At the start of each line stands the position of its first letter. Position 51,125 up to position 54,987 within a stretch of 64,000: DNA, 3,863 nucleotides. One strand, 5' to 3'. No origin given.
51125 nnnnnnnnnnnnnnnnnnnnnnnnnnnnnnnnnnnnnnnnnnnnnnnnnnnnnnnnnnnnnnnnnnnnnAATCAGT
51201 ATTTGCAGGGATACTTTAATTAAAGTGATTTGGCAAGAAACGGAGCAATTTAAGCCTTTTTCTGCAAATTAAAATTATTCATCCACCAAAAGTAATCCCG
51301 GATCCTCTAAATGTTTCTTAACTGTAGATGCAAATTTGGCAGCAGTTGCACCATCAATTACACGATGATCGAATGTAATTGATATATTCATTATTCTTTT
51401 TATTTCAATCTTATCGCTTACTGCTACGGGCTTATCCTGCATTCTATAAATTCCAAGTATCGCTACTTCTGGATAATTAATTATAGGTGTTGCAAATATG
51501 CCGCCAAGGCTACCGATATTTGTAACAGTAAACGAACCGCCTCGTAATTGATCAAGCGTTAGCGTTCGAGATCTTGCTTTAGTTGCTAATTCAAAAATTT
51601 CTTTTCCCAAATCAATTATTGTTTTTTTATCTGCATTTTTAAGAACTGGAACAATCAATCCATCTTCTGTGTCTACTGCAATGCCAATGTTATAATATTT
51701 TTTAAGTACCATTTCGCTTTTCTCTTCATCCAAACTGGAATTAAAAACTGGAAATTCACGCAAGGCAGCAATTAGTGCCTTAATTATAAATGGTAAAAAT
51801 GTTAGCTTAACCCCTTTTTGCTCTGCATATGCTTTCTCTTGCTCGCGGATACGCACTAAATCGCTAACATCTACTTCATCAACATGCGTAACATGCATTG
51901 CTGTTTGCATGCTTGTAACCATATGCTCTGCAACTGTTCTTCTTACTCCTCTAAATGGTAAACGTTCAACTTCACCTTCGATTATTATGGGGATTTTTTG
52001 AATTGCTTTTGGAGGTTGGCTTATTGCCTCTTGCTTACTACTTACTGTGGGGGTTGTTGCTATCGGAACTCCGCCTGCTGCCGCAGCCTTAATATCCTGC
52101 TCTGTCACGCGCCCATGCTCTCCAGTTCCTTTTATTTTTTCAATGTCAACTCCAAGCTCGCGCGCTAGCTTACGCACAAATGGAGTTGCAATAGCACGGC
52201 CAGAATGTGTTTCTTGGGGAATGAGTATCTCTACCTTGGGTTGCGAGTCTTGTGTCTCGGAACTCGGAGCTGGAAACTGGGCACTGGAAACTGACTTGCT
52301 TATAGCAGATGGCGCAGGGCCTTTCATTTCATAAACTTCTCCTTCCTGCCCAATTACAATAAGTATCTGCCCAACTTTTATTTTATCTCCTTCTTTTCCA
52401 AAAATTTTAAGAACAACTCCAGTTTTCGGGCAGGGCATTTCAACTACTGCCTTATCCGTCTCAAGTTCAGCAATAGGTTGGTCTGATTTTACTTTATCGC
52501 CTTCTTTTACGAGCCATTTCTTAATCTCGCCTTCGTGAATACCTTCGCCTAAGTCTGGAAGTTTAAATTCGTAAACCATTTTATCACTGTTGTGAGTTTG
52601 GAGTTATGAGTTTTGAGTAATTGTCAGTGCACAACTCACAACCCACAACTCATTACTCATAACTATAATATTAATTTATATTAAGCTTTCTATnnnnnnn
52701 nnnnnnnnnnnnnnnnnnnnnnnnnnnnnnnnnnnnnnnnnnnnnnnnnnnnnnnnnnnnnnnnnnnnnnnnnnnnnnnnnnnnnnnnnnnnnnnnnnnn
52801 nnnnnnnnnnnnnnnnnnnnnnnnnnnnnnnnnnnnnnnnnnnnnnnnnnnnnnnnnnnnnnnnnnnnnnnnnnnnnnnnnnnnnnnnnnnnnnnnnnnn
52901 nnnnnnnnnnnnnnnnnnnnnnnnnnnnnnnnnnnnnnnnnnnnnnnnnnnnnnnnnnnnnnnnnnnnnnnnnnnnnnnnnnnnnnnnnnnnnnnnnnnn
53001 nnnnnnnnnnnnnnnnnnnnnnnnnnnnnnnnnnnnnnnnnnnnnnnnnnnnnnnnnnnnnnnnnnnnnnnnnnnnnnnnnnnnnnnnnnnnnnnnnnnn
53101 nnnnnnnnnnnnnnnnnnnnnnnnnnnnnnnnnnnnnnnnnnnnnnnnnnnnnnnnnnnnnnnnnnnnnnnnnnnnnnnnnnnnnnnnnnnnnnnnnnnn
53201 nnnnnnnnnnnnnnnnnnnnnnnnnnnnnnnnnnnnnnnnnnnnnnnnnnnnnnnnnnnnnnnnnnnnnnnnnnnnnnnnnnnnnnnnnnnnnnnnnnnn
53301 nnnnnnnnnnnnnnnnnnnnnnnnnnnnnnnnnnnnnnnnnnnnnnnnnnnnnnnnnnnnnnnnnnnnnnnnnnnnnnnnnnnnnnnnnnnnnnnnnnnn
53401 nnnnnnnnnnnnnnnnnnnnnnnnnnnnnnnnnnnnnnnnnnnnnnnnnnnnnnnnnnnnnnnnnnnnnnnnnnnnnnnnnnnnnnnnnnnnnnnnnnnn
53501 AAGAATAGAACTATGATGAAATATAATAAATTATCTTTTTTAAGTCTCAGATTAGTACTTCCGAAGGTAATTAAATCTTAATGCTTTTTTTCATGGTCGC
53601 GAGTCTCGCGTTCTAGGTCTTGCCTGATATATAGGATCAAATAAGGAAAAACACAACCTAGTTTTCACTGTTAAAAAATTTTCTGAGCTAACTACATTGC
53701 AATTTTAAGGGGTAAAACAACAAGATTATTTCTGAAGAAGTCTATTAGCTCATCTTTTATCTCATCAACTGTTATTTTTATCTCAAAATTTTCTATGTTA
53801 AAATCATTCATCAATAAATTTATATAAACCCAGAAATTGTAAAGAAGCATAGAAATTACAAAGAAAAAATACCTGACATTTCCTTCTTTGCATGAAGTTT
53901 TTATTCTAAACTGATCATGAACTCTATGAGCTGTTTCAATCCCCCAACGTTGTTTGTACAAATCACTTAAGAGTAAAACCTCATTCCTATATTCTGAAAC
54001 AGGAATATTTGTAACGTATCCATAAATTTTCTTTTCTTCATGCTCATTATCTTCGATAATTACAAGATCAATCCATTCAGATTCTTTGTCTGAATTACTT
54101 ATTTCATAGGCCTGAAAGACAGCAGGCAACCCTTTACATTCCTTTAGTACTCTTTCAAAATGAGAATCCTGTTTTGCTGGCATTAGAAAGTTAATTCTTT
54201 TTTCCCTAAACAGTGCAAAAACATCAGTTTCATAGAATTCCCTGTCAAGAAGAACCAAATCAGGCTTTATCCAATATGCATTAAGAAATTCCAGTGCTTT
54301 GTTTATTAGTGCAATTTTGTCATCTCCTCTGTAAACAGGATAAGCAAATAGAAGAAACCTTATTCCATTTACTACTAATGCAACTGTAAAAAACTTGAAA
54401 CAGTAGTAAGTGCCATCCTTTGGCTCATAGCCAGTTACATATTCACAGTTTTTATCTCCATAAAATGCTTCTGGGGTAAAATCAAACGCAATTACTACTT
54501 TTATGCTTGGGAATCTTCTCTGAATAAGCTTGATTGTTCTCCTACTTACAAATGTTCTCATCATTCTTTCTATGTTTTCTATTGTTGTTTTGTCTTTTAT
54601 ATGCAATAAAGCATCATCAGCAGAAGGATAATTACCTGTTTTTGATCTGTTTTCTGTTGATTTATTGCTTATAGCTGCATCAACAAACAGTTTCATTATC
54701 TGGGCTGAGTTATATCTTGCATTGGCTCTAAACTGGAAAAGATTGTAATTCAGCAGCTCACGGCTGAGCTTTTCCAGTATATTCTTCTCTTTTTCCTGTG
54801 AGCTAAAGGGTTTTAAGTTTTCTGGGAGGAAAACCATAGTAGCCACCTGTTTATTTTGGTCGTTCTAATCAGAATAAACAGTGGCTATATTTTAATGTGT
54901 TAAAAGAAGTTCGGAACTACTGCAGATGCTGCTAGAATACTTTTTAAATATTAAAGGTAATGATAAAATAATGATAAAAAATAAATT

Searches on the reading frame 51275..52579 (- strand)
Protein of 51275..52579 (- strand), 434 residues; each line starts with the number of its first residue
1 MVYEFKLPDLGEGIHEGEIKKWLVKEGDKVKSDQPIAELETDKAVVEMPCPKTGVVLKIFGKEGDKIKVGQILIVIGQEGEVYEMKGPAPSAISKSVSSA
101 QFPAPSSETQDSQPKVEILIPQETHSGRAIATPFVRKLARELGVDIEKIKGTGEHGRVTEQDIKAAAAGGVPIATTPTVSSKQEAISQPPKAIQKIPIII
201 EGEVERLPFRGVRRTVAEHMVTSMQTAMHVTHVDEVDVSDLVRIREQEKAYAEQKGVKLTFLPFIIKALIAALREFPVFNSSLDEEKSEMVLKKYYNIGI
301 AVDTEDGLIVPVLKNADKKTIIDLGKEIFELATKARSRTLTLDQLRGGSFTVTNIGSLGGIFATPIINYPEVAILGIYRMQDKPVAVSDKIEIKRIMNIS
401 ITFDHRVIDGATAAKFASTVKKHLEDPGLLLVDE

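Call 74: search_protein_families(library=pfam, max_evalue=0.001, proteins=[window:51275-52579:-])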
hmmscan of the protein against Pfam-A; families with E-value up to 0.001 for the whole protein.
window:51275-52579:- (434 aa): 4 families
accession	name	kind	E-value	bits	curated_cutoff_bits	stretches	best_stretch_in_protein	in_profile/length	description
PF00198.28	2-oxoacid_dh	-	1.5e-89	299.8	23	1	202-431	2-231/232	2-oxoacid dehydrogenases acyltransferase (catalytic domain)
PF00364.28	Biotin_lipoyl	-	7.3e-24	83.8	22.1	1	4-76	2-73/73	Biotin-requiring enzyme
PF02817.22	E3_binding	-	3.4e-16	59.6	23.7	1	130-163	2-35/36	e3 binding domain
PF13533.13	Biotin_lipoyl_2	-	5.9e-08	32.8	29.8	1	17-40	9-32/32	Biotin-lipoyl like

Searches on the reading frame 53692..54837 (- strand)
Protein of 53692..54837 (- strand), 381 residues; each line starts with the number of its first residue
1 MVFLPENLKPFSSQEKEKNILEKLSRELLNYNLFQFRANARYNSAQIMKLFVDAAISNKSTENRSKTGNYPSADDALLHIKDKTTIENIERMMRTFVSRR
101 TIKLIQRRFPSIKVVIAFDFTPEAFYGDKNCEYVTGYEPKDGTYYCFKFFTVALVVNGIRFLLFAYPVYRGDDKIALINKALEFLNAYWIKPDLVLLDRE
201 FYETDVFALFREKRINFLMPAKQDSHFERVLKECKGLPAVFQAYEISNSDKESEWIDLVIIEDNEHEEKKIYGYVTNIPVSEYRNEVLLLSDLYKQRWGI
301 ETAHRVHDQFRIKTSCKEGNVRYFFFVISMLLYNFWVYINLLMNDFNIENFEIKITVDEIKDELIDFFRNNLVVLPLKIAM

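Call 74: search_protein_families(library=pfam, max_evalue=0.001, proteins=[window:53692-54837:-])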
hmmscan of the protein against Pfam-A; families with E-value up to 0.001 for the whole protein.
window:53692-54837:- (381 aa): 1 family
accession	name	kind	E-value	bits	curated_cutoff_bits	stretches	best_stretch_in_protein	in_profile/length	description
PF01609.27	DDE_Tnp_1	-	1.3e-11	45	23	1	180-335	64-200/200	Transposase DDE domain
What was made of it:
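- A DDE transposase gene is in the window at 53692-54837 (call 74).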
